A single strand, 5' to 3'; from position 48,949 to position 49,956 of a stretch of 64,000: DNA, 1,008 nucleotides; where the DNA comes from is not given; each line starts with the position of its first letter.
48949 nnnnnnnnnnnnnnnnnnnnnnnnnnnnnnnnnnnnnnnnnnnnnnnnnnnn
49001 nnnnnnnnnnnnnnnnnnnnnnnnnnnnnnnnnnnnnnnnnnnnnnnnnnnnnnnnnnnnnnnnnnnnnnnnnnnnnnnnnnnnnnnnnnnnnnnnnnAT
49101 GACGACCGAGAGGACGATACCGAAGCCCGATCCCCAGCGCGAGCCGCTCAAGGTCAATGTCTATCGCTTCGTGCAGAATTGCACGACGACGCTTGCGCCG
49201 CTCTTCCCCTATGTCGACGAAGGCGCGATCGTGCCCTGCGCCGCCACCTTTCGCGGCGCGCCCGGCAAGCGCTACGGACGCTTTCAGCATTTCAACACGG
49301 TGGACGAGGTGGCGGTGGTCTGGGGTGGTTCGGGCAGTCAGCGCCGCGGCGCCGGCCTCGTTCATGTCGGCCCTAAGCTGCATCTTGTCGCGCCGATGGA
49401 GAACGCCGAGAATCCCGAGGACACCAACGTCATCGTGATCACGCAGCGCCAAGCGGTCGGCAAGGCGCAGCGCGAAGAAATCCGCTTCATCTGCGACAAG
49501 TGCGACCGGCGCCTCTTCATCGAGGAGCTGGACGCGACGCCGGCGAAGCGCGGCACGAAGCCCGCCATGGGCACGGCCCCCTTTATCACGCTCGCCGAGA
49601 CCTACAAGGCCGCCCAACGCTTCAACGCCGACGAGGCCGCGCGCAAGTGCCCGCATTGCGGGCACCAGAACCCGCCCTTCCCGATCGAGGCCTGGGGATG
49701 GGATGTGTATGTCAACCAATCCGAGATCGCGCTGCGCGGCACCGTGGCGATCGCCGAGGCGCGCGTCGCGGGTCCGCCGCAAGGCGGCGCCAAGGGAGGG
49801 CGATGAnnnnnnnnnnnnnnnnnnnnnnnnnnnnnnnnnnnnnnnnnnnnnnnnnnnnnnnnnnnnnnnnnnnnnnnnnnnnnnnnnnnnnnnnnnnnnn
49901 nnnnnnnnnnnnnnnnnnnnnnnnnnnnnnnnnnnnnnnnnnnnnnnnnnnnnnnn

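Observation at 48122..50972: Operon encoding a signal-less TAXI-like binding protein, two tandem HAO-like cupins (one with, one without the metal carboxylate) and an NTF2-fold protein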

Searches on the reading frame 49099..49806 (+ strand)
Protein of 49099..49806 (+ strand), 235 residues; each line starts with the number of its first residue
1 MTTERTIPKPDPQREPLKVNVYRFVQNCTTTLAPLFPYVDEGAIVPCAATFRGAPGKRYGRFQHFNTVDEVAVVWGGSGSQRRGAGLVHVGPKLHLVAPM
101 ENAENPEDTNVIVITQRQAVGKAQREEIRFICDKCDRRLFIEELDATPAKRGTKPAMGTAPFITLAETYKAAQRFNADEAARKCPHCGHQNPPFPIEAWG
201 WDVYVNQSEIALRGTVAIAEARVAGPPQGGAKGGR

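Call 3: search_protein_families(library=pfam, proteins=[window:49099-49806:+], max_evalue=0.01)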
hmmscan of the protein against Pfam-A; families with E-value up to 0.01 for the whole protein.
window:49099-49806:+ (235 aa): 1 family
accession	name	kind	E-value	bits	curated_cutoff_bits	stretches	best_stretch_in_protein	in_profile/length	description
PF10571.15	UPF0547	-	0.0027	18.2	29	1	179-190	12-23/26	Uncharacterised protein family UPF0547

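Call 4: search_protein_families(library=ncbifam, proteins=[window:49099-49806:+], max_evalue=0.01)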
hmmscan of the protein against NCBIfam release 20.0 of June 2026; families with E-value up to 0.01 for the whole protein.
window:49099-49806:+ (235 aa): 2 families
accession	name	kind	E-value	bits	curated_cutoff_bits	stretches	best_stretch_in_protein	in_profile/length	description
NF009763.0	PRK13264.1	equivalog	0.00076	19.5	220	0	107-192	101-169/178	3-hydroxyanthranilate 3,4-dioxygenase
TIGR03037.1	anthran_nbaC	equivalog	0.0016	18.4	145.95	0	104-189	91-159/159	3-hydroxyanthranilate 3,4-dioxygenase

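Call 6: search_solved_structures(query=window:49099-49806:+, max_evalue=1, show_alignments=2)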
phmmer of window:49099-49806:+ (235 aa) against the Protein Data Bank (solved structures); distinct sequences matched with E-value up to 1: 1.
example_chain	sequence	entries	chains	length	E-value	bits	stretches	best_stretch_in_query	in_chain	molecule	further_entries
5v28_A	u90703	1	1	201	0.87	12.2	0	173-192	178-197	3-hydroxyanthranilate 3,4-dioxygenase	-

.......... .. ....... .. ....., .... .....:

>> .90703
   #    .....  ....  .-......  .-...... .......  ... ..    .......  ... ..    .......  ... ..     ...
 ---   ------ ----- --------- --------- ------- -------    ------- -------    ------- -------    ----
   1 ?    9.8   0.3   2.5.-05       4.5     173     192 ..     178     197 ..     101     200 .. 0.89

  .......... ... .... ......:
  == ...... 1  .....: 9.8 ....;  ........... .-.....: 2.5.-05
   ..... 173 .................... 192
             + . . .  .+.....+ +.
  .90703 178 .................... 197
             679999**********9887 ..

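Call 13: find_homologous_proteins(query=window:49099-49806:+, max_evalue=0.001)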
Query window:49099-49806:+ (235 aa): 162 proteins with E <= 0.001 among 610 candidates; the best 120 are listed.
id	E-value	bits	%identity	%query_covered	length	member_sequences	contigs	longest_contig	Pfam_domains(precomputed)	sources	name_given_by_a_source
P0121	6.1e-159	545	100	100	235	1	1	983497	-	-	-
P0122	1.0e-138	479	86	100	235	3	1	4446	-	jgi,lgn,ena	-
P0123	1.1e-123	429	81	90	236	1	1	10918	-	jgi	jgi:hypothetical protein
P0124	2.0e-122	425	77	100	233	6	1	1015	-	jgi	-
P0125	4.2e-118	411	74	100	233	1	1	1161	-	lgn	-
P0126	1.9e-117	409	75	98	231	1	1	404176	-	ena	-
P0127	2.1e-116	405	74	100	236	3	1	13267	-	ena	-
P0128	2.9e-115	402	73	98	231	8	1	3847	-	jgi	-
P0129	1.4e-113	396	73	94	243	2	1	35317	-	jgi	jgi:hypothetical protein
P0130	5.0e-111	388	71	96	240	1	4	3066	-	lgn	-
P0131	6.7e-111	387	73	94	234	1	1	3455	-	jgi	jgi:hypothetical protein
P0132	1.5e-110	386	71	94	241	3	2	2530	-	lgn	-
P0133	4.3e-110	385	72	93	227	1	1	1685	-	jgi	jgi:hypothetical protein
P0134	1.7e-106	373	70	95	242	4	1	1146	-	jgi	jgi:hypothetical protein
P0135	1.8e-106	373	70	99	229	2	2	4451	-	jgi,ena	-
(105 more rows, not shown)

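Call 22: search_solved_structures(query=A1, max_evalue=10, show_alignments=2)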
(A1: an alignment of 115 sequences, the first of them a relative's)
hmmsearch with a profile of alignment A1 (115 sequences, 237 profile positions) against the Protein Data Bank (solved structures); distinct sequences matched with E-value up to 10: 5.
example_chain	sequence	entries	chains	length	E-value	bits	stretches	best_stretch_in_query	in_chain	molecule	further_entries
9arw_A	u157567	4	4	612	0.08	15.7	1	150-198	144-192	Type III-B CRISPR-associated protein Cas10/Cmr2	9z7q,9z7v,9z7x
9fhl_Y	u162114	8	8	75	0.49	13.1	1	152-204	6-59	Small ribosomal subunit protein eS31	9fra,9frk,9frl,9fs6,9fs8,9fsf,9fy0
2dgs_A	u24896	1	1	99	1.3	11.7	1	61-91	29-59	DAZ-associated protein 1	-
4wzc_A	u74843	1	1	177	4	10.1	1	177-195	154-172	3-hydroxyanthranilate 3,4-dioxygenase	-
9v1i_ll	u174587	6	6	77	4.5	9.9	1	184-217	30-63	60S ribosomal protein L37-A, putative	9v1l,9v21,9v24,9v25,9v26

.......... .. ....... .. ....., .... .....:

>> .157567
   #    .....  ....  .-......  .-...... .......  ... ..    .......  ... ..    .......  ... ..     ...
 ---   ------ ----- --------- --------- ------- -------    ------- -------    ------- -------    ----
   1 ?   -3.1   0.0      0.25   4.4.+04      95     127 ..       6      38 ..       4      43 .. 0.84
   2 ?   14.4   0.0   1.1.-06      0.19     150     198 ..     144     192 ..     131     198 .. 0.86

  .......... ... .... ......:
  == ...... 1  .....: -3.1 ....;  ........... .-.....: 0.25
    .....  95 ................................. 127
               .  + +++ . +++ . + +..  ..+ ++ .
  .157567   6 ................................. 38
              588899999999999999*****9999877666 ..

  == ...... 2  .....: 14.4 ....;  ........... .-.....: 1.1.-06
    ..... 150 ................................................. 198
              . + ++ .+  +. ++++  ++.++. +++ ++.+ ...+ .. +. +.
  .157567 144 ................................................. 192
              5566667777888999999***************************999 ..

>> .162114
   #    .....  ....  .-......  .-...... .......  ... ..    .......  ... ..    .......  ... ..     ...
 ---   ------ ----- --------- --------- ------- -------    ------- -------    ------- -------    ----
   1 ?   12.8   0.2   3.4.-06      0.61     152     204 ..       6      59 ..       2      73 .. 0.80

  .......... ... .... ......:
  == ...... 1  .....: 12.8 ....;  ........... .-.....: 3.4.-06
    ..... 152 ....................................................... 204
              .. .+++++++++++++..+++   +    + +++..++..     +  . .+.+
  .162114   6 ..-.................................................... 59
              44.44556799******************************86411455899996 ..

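Call 24: find_encoding_contigs(protein=P0121, flank=10000, max_places=3)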
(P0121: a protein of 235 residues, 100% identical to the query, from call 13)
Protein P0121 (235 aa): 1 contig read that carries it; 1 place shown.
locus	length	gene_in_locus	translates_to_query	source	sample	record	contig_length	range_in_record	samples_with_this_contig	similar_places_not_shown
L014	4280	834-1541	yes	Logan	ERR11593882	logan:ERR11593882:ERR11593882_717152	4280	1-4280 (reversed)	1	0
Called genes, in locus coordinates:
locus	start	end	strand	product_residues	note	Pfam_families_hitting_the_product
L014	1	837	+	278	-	?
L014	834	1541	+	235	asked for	-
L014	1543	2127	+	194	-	-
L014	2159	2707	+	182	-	PF13577:SnoaL_4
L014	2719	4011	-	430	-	PF07690:MFS_1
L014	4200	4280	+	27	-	?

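Call 31: predict_structure(alignment_id=A1)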
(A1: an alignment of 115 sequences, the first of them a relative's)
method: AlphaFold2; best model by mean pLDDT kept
length: 235 residues; sequences in the alignment: 115
mean_pLDDT: 91.5   pTM: 0.87
mean pLDDT of the five models: 91.5, 91.2, 90.8, 87.8, 85.6
residues with pLDDT >= 90: 177; 70-90: 49; 50-70: 8; < 50: 1
segments of 3 or more residues with pLDDT < 50: none
pLDDT, mean of each block of 10 residues (from residue 1): 72 86 95 93 94 96 95 90 87 92 93 94 97 98 96 70 95 98 98 98 95 93 88 72
secondary structure, 60 per line:
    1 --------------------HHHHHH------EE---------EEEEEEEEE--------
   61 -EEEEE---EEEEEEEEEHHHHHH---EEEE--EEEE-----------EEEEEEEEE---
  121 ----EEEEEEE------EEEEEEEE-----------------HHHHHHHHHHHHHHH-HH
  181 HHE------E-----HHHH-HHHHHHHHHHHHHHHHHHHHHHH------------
elements in order: H21-26 E44-52 E62-66 E70-78 H79-84 E88-91 E94-97 E109-117 E125-131 E138-145 H163-177 H179-182 H196-199 H201-223

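Call 34: fold_search(model_id=the predicted structure, library=pdb)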
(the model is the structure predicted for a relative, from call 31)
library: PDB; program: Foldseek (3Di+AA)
matches with E <= 10: 1425; with E <= 0.001: 22
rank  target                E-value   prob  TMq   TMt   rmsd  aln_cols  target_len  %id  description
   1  1zvf_A                1.5e-07  1.00  0.33  0.43  12.5       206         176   12  The crystal structure of 3-hydroxyanthranilate 3,4-dioxygenase from Saccharomyces cerevisiae (released 2006-06-02)
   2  1zvf_B                2.5e-07  1.00  0.33  0.43  12.2       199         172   15  The crystal structure of 3-hydroxyanthranilate 3,4-dioxygenase from Saccharomyces cerevisiae (released 2006-06-02)
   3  5v28                  3.6e-07  1.00  0.38  0.49  10.4       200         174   16  2.72 angstrom crystal structure of P97A 3-hydroxyanthranilate-3,4-dioxygenase from Cupriavidus metallidurans (released 2018-03-07)
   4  6vi7                  4.1e-07  1.00  0.32  0.42  11.9       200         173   14  Probing extradiol dioxygenase mechanism in NAD(+) biosynthesis by viewing reaction cycle intermediates - a substrate bid (released 2020-02-12)
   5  5v27                  5.2e-07  1.00  0.32  0.41  12.4       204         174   13  2.35 angstrom crystal structure of P97V 3-hydroxyanthranilate-3,4-dioxygenase from Cupriavidus metallidurans (released 2018-03-07)
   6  4hsl                  6.2e-07  1.00  0.37  0.48  10.6       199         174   14  2.00 angstrom x-ray crystal structure of substrate-bound E110A 3-hydroxyanthranilate-3,4-dioxygenase from Cupriavidus me (released 2013-11-27)
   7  6x11                  6.6e-07  1.00  0.32  0.42  12.3       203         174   13  Observing a ring-cleaving dioxygenase in action through a crystalline lens - an enol tautomer of ACMS monodentately boun (released 2020-07-29)
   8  5v26_B                7.0e-07  1.00  0.40  0.52  10.0       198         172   14  1.78 angstrom crystal structure of P97H 3-hydroxyanthranilate-3,4-dioxygenase from Cupriavidus metallidurans (released 2018-03-07)
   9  6vi9                  7.4e-07  1.00  0.42  0.55   7.1       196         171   16  Observing a ring-cleaving dioxygenase in action through a crystalline lens - an alkylperoxo bound structure (released 2020-07-29)
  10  6vi8                  8.4e-07  1.00  0.38  0.49  10.2       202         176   14  Observing a ring-cleaving dioxygenase in action through a crystalline lens - a superoxo bound structure (released 2020-07-29)
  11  6d60                  8.9e-07  1.00  0.33  0.42  11.9       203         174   14  Crystal structure of 3-hydroxyanthranilate-3,4-dioxygenase I142P from Cupriavidus metallidurans (released 2018-06-06)
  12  4wzc                  1.1e-06  1.00  0.40  0.52   9.1       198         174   16  Understanding Extradiol Dioxygenase Mechanism in NAD+ Biosynthesis by Viewing Catalytic Intermediates - 2,3-cis-4,5-tran (released 2016-02-10)
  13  6bvs                  1.3e-06  1.00  0.37  0.47  10.3       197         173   15  Crystal structure of 3-hydroxyanthranilate-3,4-dioxygenase I142A from Cupriavidus metallidurans in complex with 4-Cl-3-H (released 2018-06-06)
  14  1yfu                  1.6e-06  1.00  0.31  0.40  12.3       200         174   14  Crystal structure of 3-hydroxyanthranilate-3,4-dioxygenase from Ralstonia metallidurans (released 2005-05-31)
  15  6bvp                  1.6e-06  1.00  0.29  0.38  12.5       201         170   14  Crystal structure of 3-hydroxyanthranilate-3,4-dioxygenase N27A from Cupriavidus metallidurans (released 2018-06-06)
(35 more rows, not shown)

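Call 46: find_related_loci(query=A1, collection=metagenome_contigs, flank=5000)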
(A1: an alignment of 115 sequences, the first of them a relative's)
Query A1 (235 aa) in metagenome_contigs; peptide patterns used: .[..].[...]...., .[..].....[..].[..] (x = any residue, [..] = any of these).
178 stretches matched a pattern; 103 encode a relative of the query (tblastn E <= 1e-3); the best 80 are kept; 80 distinct loci.
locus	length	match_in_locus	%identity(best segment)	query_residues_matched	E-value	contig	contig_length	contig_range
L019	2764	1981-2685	86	1-235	9e-148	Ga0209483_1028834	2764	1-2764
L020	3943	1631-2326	77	3-235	2e-125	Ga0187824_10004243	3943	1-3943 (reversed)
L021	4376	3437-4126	77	1-230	5e-124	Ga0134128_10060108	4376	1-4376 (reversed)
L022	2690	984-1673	73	1-230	9e-124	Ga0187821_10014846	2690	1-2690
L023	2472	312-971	74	1-220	7e-122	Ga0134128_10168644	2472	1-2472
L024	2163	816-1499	70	3-235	7e-116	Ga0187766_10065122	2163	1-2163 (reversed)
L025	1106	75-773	68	3-235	8e-118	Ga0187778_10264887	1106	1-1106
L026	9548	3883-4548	69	3-224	1e-106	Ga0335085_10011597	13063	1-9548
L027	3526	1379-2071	67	3-233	2e-107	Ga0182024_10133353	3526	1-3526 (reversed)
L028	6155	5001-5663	69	3-222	6e-105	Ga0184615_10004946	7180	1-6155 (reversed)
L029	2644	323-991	66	3-224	4e-107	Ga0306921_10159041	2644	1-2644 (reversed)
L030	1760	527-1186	69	5-222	9e-109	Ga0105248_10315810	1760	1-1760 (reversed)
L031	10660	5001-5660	67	3-221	4e-102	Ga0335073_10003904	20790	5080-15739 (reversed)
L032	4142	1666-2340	66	3-226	1e-102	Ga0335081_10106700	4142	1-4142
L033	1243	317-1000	65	1-227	5e-110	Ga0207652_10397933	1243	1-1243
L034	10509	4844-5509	66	3-223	3e-100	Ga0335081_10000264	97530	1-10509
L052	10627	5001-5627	48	6-214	3e-58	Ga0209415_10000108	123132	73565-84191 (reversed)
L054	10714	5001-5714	43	1-234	2e-57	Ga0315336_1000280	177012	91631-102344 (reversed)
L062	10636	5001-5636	45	1-208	3e-53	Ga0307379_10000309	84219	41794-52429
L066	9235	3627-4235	44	7-210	3e-53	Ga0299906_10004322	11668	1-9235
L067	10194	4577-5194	44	7-208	4e-52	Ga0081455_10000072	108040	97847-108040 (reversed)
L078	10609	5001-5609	43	7-210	5e-48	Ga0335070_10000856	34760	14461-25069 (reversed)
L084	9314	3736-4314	43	17-208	9e-46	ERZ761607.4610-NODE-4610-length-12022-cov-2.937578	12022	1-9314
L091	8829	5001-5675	39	5-221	2e-42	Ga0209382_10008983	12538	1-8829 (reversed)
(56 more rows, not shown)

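Call 52: search_protein_families(library=pfam, proteins=[L054:6305-7432:-, L066:99-971:+, L078:9336-10325:+, L084:4824-6050:+, L067:5821-6963:+, L062:1283-3247:-, L091:2711-4156:-, L084:6189-6866:-], max_evalue=0.0001)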
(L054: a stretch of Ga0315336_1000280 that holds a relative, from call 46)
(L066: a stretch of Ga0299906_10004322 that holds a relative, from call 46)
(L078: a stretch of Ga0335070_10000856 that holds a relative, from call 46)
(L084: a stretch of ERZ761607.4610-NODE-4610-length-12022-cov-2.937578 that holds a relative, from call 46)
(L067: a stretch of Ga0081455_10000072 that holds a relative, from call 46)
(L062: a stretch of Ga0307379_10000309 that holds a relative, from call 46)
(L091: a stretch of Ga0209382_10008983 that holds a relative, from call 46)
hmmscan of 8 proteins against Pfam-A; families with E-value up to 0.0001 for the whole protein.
L054:6305-7432:- (375 aa): 1 family
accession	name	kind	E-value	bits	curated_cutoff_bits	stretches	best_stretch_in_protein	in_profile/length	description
PF03480.18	DctP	-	4.5e-35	121.8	23.4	1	83-346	15-279/286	Bacterial extracellular solute-binding protein, family 7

L066:99-971:+ (290 aa): 1 family
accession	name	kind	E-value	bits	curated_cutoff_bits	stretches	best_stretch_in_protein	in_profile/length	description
PF01557.24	FAA_hydrolase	-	2.3e-54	184.8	23.9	1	79-273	3-213/214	Fumarylacetoacetate (FAA) hydrolase C-terminal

L078:9336-10325:+ (329 aa): 1 family
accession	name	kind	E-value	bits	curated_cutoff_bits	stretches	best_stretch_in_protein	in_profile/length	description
PF12974.12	Phosphonate-bd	-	4.5e-05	23.4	27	1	43-134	44-136/242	ABC transporter, phosphonate, periplasmic substrate-binding protein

L084:4824-6050:+ (408 aa): 0 families

L067:5821-6963:+ (380 aa): 1 family
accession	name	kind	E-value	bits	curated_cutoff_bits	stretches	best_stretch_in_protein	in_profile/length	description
PF12697.13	Abhydrolase_6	-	3.7e-05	24.9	26.3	0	90-360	52-212/217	Alpha/beta hydrolase family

L062:1283-3247:- (654 aa): 2 families
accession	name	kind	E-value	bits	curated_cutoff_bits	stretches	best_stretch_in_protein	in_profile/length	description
PF06808.19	DctM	-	1.2e-84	285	23.8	1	231-645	1-413/413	Tripartite ATP-independent periplasmic transporter, DctM component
PF04290.18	DctQ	-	1.5e-16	60.9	28.3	1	43-173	2-131/132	Tripartite ATP-independent periplasmic transporters, DctQ component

L091:2711-4156:- (481 aa): 2 families
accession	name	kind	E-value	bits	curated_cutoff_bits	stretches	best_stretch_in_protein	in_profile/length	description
PF00355.32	Rieske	-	9.9e-20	70.7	20.3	1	39-121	2-82/88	Rieske [2Fe-2S] domain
PF00848.25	Ring_hydroxyl_A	-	2.8e-11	44.1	24.9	1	184-411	5-180/208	Ring hydroxylating alpha subunit (catalytic domain)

L084:6189-6866:- (225 aa): 0 families

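Call 70: search_protein_representatives(alignment_id=A1)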
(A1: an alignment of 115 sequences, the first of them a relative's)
Query: 115 sequences, 237 profile positions. Proteins with E-value up to 0.001 (for the whole library): 208; up to 1e-10: 165; up to 1e-30: 90. The best 150 are listed.
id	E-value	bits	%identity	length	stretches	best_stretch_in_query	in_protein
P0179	8.2e-107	372.4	-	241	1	3-231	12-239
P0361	6.1e-87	307.4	-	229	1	4-223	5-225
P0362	9.1e-76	270.8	-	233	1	4-225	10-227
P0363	1.6e-74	266.8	-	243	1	3-230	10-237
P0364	7.3e-74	264.6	-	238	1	3-231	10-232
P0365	7.5e-73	261.3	-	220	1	5-227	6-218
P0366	7.2e-72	258.1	-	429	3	9-231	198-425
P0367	9.9e-72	257.6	-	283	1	3-222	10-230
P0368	2.0e-71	256.6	-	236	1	6-224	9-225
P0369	7.9e-69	248.1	-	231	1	9-229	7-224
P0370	4.7e-68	245.6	-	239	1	10-228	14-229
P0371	6.5e-67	241.8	-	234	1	6-220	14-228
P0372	1.1e-66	241.0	-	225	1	3-228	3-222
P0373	8.6e-66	238.2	-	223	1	7-227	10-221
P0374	1.5e-65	237.4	-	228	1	3-220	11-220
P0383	5.7e-63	228.9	-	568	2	5-232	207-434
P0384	2.5e-62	226.8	-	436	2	5-230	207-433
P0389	2.1e-61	223.8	-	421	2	12-226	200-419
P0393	1.2e-59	218.1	-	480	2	6-229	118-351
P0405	2.9e-56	207.0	-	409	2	7-227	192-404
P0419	1.7e-50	188.1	-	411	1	4-226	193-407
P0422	1.2e-49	185.3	-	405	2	13-223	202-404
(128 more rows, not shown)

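Call 72: search_protein_families(library=pfam, proteins=[P0383, P0393, P0389], max_evalue=0.01)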
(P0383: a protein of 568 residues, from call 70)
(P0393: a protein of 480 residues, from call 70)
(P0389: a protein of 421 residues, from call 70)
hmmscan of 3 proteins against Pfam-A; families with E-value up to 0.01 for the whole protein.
P0383 (568 aa): 3 families
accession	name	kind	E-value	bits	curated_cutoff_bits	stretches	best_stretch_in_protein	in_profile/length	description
PF00355.32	Rieske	-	9e-17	61.2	20.3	1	461-546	3-88/88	Rieske [2Fe-2S] domain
PF13806.12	Rieske_2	-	3.2e-06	27.5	27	1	460-556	2-103/104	Rieske-like [2Fe-2S] domain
PF08007.18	JmjC_2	-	0.0095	15.9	22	0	69-100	84-115/127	JmjC domain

P0393 (480 aa): 2 families
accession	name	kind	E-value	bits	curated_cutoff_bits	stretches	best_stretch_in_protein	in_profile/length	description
PF00355.32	Rieske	-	3.6e-18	65.7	20.3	1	379-465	2-88/88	Rieske [2Fe-2S] domain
PF13806.12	Rieske_2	-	2.8e-07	30.9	27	1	378-475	1-103/104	Rieske-like [2Fe-2S] domain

P0389 (421 aa): 1 family
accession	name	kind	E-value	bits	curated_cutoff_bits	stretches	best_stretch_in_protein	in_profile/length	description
PF07883.17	Cupin_2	-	0.0014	18.7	27.2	1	57-96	25-60/70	Cupin domain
